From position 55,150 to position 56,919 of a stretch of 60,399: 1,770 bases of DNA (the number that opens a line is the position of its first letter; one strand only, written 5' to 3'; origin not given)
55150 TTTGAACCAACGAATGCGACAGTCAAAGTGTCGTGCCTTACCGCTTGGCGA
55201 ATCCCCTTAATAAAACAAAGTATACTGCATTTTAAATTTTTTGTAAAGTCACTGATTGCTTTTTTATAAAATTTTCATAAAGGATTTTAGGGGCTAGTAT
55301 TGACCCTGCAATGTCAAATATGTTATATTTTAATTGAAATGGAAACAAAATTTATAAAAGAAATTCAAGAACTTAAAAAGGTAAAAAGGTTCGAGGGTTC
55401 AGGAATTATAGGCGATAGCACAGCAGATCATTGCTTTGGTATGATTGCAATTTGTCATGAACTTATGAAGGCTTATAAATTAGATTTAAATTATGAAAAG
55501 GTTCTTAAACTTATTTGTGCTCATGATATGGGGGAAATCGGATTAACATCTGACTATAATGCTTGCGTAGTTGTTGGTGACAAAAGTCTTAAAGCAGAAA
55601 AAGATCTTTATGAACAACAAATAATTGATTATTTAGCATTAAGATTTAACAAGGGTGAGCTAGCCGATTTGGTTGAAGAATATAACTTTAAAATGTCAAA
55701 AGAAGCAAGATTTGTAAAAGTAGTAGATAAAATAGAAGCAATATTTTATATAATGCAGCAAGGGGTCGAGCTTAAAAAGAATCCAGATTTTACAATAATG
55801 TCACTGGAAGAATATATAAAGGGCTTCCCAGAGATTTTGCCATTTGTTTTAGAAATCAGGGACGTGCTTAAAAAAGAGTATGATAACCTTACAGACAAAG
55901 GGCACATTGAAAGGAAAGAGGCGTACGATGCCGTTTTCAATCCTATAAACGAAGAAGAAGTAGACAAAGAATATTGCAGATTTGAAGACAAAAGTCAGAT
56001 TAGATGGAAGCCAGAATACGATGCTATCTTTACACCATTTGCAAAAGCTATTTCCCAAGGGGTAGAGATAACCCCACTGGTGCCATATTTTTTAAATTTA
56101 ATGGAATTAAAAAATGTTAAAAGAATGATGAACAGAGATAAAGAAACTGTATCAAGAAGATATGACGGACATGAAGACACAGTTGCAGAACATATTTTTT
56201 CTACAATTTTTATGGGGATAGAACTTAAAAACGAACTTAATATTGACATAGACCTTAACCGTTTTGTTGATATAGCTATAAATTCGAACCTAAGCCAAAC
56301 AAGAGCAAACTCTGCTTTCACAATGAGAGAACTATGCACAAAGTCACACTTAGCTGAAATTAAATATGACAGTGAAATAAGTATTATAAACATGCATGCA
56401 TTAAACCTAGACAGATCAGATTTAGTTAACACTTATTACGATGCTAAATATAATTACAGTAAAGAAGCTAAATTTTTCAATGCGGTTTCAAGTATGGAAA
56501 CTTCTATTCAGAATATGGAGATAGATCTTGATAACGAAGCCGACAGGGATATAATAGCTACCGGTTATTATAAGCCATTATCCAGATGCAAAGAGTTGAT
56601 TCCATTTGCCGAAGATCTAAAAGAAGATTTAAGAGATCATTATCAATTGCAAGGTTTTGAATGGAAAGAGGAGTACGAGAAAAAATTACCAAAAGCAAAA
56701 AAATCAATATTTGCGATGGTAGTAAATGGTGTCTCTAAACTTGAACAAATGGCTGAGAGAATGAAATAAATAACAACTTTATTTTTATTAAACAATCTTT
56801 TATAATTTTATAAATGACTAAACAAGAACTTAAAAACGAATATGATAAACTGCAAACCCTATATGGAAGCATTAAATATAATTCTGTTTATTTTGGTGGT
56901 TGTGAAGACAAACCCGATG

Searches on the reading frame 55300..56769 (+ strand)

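Call 81: search_protein_families(library=pfam, proteins=[window:55300-56769:+], max_evalue=0.00001)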
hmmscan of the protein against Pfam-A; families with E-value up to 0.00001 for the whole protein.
window:55300-56769:+ (489 aa): 1 family
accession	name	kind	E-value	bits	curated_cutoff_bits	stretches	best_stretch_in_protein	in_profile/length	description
PF13023.12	HD_3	-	1.4e-20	74.3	22.5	1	23-157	2-137/165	HD domain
